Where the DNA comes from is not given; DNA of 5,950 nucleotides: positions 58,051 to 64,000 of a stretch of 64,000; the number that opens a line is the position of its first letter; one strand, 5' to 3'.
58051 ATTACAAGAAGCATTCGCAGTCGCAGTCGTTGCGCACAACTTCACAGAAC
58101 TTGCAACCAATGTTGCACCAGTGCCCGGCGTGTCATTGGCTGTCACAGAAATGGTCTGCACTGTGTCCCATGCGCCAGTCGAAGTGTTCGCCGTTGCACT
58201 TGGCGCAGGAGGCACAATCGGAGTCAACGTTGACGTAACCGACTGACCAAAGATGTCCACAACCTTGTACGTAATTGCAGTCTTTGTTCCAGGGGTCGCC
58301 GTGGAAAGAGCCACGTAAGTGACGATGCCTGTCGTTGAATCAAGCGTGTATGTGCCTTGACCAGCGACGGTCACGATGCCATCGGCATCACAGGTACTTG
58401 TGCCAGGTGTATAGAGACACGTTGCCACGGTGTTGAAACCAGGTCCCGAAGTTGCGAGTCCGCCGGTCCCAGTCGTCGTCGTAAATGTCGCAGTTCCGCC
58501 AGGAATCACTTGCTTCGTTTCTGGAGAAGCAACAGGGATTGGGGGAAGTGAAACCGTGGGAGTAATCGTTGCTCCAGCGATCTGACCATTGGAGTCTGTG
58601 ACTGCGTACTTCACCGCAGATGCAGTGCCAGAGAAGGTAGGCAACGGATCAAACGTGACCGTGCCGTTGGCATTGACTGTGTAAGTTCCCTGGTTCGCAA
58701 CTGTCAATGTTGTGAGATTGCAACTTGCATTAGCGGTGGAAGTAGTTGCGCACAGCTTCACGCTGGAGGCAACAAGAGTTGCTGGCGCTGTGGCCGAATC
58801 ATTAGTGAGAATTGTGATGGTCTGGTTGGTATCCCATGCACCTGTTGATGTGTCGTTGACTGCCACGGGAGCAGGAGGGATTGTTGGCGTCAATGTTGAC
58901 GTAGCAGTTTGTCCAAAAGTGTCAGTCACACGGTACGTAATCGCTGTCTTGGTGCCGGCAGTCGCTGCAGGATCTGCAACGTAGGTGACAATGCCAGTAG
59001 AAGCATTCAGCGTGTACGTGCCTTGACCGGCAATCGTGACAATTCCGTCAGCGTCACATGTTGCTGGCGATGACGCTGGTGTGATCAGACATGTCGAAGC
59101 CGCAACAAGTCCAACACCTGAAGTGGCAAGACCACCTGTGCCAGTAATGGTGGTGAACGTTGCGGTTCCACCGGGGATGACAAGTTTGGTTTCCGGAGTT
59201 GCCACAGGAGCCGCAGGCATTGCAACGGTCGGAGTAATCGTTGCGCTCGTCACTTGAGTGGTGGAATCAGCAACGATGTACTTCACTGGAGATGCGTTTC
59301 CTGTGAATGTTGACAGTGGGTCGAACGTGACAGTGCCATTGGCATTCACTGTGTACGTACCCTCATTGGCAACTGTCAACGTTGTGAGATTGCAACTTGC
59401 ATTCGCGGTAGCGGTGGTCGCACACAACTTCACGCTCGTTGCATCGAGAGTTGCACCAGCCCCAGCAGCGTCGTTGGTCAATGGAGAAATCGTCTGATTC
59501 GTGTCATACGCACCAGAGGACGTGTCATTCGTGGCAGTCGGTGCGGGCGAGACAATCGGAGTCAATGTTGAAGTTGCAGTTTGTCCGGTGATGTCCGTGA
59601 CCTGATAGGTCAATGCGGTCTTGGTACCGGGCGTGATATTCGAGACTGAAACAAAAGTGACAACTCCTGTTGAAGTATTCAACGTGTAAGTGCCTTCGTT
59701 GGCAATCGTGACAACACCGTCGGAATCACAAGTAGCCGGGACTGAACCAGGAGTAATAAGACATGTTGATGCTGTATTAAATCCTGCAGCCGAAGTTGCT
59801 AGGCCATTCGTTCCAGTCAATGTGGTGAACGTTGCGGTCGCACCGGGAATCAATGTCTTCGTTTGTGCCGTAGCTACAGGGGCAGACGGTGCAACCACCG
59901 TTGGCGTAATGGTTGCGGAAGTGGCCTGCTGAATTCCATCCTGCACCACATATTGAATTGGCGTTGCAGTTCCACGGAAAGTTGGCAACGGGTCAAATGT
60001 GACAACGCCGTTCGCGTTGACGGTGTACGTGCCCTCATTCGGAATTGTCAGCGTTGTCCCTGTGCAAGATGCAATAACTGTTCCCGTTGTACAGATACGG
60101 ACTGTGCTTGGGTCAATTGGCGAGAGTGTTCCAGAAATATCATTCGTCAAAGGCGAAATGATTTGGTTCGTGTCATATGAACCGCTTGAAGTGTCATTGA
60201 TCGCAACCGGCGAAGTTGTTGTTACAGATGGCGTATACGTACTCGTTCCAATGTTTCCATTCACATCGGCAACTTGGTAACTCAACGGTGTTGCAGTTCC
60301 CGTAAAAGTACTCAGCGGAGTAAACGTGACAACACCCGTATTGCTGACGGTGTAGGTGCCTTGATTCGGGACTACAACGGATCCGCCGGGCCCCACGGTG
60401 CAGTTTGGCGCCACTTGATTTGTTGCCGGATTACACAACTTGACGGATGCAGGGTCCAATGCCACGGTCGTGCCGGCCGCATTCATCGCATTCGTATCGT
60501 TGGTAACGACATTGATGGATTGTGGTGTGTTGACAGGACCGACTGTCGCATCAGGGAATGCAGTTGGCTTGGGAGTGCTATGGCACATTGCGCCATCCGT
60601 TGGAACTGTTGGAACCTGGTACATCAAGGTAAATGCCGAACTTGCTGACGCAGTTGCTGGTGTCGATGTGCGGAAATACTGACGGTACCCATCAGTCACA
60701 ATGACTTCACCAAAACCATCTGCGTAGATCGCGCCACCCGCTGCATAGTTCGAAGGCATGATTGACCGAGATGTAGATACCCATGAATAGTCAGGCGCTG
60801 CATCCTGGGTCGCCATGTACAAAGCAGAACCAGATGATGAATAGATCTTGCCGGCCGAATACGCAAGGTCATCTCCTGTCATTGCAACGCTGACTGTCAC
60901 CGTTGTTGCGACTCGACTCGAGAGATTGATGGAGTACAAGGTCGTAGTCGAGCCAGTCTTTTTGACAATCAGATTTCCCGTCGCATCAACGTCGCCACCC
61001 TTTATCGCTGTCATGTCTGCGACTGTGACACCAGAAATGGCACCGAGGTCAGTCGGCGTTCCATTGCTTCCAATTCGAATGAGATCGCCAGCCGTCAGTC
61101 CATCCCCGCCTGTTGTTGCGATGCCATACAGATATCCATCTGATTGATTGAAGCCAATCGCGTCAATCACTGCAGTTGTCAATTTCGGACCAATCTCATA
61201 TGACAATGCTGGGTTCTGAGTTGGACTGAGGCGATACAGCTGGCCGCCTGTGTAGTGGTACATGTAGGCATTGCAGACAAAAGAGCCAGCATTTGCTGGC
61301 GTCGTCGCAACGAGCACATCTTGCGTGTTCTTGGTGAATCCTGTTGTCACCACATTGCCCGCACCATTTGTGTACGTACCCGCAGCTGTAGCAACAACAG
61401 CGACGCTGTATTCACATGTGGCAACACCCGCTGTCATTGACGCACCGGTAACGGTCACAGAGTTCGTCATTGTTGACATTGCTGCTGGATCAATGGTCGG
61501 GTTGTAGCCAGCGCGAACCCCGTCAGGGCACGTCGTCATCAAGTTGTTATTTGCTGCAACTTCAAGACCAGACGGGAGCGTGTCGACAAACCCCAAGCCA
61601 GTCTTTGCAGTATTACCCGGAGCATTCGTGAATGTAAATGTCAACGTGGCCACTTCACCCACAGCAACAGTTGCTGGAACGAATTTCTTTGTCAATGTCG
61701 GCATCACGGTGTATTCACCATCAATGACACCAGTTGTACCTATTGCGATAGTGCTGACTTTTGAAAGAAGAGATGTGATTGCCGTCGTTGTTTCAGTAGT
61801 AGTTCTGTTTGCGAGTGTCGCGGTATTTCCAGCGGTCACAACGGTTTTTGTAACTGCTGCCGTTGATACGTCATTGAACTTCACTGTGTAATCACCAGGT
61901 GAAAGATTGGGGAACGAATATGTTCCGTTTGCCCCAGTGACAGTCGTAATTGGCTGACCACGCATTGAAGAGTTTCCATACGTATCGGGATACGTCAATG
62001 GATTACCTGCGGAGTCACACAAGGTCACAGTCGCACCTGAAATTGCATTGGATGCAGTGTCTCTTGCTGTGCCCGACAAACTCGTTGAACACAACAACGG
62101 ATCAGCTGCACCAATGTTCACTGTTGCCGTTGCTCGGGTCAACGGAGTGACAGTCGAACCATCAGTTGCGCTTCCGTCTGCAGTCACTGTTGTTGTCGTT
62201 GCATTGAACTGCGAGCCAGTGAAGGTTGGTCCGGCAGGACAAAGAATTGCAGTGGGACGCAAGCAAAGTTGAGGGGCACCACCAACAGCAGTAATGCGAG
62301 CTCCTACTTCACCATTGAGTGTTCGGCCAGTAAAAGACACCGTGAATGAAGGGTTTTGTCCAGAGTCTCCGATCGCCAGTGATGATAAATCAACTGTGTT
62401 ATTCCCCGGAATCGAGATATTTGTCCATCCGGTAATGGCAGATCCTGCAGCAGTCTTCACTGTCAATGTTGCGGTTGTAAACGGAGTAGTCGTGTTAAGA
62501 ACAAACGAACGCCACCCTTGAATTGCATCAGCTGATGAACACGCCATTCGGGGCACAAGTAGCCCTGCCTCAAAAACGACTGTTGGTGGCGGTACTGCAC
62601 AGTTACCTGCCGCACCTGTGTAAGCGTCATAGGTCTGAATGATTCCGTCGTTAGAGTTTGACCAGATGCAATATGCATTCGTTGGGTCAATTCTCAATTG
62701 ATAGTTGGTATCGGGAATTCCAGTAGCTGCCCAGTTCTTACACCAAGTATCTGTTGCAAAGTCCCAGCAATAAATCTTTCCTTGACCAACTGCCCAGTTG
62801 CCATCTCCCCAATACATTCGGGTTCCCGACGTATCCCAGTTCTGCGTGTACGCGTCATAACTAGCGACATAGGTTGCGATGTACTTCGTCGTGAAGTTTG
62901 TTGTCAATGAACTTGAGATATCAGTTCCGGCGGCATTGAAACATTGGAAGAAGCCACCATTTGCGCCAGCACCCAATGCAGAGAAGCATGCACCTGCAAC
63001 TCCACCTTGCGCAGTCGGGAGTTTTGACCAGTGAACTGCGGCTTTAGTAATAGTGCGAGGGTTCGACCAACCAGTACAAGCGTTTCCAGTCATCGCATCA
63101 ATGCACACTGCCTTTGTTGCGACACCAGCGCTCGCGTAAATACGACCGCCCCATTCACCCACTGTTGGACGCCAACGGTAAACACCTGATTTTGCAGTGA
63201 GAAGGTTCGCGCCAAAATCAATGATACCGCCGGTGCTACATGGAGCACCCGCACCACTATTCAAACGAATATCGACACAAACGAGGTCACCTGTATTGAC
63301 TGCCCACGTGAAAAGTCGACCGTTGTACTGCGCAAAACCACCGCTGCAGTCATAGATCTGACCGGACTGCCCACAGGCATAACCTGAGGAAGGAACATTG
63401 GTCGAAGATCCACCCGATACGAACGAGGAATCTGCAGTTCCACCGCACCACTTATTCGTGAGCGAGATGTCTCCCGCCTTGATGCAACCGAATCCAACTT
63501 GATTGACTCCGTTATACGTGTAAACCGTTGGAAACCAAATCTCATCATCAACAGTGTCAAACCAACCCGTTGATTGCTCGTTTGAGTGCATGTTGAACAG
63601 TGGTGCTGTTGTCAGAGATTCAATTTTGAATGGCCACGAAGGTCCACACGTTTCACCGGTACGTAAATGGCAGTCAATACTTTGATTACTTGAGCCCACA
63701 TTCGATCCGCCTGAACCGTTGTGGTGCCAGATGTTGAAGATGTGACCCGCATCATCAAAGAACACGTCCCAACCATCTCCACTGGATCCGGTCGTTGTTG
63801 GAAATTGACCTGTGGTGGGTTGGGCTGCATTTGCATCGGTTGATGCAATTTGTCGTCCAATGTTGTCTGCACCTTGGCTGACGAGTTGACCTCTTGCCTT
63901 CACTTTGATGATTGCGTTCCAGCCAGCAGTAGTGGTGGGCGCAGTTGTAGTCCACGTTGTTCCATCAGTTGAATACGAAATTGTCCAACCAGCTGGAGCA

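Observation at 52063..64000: Giant (more than 3,978-codon) sortase-anchored mosaic surface protein that runs off the window edge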

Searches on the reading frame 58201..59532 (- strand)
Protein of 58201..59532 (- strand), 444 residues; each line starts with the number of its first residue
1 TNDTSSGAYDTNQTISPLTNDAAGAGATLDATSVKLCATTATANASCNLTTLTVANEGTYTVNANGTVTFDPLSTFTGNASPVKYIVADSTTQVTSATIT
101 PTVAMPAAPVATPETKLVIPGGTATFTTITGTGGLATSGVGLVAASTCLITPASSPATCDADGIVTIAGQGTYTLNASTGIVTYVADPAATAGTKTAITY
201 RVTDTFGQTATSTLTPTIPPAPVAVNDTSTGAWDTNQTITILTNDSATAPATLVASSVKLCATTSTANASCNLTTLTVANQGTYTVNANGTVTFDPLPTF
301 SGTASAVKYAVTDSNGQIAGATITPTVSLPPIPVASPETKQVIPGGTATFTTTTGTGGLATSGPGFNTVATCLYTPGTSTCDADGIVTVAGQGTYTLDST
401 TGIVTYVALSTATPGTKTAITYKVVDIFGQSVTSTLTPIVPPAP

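Call 81: search_solved_structures(query=window:58201-59532:-, max_evalue=0.01)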
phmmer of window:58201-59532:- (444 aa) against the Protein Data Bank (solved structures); distinct sequences matched with E-value up to 0.01: 1.
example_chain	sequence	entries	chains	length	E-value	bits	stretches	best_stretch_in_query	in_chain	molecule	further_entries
6szc_A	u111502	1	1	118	0.0013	21.3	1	277-325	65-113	Surface-associated protein CshA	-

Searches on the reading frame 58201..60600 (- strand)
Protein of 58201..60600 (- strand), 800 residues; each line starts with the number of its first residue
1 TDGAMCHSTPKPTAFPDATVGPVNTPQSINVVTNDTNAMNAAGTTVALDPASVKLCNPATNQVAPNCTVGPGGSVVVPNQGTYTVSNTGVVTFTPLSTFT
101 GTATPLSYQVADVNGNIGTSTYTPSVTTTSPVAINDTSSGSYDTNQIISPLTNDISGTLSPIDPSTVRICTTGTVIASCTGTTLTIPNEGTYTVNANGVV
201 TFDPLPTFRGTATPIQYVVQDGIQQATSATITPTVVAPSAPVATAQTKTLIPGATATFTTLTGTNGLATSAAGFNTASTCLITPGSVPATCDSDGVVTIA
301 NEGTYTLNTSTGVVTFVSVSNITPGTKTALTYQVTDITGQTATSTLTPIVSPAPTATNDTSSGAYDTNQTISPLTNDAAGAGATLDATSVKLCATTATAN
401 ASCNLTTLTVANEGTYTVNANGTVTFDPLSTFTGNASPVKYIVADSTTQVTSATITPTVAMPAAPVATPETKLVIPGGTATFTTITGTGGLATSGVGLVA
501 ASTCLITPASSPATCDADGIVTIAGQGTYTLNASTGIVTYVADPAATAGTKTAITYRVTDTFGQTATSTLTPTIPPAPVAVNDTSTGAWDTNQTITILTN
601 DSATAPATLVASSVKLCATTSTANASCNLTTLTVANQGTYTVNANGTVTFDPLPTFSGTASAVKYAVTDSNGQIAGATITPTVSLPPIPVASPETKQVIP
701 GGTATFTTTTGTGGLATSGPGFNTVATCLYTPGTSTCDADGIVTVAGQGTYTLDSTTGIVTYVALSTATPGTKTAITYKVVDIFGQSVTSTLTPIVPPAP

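Call 5: search_protein_families(library=pfam, proteins=[window:58201-60600:-], max_evalue=0.1)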
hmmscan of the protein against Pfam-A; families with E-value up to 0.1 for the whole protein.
window:58201-60600:- (800 aa): 6 families
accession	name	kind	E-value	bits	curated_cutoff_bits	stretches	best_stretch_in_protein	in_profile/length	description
PF19076.6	CshA_repeat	-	1.7e-76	253.9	27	7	577-683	3-103/103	Surface adhesin CshA repetitive domain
PF17963.7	Big_9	-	4.3e-24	85.6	23.6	5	577-680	3-87/89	Bacterial Ig domain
PF17892.7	Cadherin_5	-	1.1e-17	64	26.5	4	183-235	45-97/98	Cadherin-like domain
PF17803.7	Cadherin_4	-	7.3e-05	23.6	25.1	2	565-650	2-71/71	Bacterial cadherin-like domain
PF07686.23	V-set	-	0.00023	21.7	26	0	617-645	65-93/109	Immunoglobulin V-set domain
PF23830.1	DUF7200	-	0.0023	18.8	27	0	628-652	4-28/89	Domain of unknown function (DUF7200)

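Call 6: search_protein_families(library=ncbifam, proteins=[window:58201-60600:-], max_evalue=0.1)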
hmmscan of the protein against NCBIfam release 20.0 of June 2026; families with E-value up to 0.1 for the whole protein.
window:58201-60600:- (800 aa): 2 families
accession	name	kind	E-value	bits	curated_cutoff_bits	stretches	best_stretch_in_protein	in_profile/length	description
TIGR04225.1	CshA_fibril_rpt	repeat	1.9e-88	292.1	60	7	578-683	3-104/104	fibrillar adhesin CshA-type repeat protein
NF012211.1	tand_rpt_95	domain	2e-21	75.8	90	4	406-466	32-92/98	tandem-95 repeat protein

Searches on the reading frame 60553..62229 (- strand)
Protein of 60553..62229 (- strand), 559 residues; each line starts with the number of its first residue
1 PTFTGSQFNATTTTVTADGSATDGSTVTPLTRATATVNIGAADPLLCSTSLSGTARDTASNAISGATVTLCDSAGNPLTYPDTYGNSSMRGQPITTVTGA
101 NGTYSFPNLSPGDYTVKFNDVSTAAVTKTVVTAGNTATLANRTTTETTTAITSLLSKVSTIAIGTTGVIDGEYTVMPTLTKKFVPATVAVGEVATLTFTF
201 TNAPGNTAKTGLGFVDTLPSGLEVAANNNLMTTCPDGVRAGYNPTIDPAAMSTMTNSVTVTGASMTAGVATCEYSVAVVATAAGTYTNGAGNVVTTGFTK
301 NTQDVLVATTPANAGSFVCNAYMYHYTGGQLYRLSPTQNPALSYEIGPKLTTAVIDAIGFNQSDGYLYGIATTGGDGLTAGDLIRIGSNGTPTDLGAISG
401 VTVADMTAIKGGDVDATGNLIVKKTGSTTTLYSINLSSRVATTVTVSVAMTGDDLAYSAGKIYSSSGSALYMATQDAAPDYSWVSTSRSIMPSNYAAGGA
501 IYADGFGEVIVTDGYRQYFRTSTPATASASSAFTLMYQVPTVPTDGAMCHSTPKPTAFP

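Call 80: search_solved_structures(query=window:60553-62229:-, max_evalue=1)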
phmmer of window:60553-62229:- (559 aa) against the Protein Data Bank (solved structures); distinct sequences matched with E-value up to 1: 0.

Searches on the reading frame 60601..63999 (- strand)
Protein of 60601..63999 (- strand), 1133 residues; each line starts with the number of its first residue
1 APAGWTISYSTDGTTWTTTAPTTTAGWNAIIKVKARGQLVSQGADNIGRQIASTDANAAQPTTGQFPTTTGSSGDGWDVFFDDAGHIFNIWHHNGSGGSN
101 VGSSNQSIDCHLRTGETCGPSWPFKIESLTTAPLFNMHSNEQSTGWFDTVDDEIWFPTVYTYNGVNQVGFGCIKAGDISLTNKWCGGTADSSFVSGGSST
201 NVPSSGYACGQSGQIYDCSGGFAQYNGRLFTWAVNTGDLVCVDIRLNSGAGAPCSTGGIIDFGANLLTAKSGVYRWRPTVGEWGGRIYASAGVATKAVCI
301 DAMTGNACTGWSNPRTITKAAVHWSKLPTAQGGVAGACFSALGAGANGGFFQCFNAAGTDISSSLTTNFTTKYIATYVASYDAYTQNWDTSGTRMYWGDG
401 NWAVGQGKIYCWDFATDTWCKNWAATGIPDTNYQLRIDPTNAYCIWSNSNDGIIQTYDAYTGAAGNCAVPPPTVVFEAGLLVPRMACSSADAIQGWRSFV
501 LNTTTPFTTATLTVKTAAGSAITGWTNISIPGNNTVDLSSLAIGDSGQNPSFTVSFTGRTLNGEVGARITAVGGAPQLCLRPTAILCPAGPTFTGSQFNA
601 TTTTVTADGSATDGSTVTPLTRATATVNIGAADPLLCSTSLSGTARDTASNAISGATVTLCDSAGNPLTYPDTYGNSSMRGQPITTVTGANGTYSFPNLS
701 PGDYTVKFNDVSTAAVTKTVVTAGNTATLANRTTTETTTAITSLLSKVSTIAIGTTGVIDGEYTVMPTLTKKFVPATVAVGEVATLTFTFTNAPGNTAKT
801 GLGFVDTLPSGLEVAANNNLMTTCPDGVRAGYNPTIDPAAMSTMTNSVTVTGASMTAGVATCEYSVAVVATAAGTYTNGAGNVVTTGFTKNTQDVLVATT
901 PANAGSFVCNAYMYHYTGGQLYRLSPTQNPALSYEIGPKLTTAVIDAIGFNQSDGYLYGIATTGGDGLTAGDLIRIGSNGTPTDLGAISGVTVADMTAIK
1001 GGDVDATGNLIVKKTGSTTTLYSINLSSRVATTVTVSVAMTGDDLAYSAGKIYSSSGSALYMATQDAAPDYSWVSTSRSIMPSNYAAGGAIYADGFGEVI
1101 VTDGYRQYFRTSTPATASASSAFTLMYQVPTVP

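Call 5: search_protein_families(library=pfam, proteins=[window:60601-63999:-], max_evalue=0.1)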
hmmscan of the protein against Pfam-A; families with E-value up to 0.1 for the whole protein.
window:60601-63999:- (1133 aa): 9 families
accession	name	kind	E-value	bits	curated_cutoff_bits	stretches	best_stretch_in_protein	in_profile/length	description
PF21959.2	DUF6923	-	9.7e-23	81.6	27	1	919-1130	11-220/234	Repeat of unknown function (DUF6923)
PF25564.1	DUF7933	-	1.1e-20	74.2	26.5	1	767-893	1-118/123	Domain of unknown function (DUF7933)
PF13620.12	CarboxypepD_reg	-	2.8e-09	37.6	32.3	1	640-729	1-77/82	Carboxypeptidase regulatory-like domain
PF17210.9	SdrD_B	-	3.7e-06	27.5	29.7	1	647-743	18-98/112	SdrD B-like domain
PF17802.7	SpaA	-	0.00025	21.6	23.1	1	647-707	9-57/91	Prealbumin-like fold domain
PF17973.7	bMG10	-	0.0012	19.4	26.2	1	777-880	23-121/131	Bacterial Alpha-2-macroglobulin MG10 domain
PF13715.12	CarbopepD_reg_2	-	0.0016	18.9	32.2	1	681-731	23-73/88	CarboxypepD_reg-like domain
PF13584.12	BatD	-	0.028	15.5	24.1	1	775-893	5-86/92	BatD DUF11 like domain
PF07495.19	Y_Y_Y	-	0.082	13.3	26.6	0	688-707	24-43/65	Y_Y_Y domain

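Call 6: search_protein_families(library=ncbifam, proteins=[window:60601-63999:-], max_evalue=0.1)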
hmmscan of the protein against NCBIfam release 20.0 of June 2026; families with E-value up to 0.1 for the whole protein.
window:60601-63999:- (1133 aa): 1 family
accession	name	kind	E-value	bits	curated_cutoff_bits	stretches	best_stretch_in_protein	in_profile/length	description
TIGR04226.1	RrgB_K2N_iso_D2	domain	0.069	14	30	1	767-851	3-82/123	isopeptide-forming domain-containing fimbrial protein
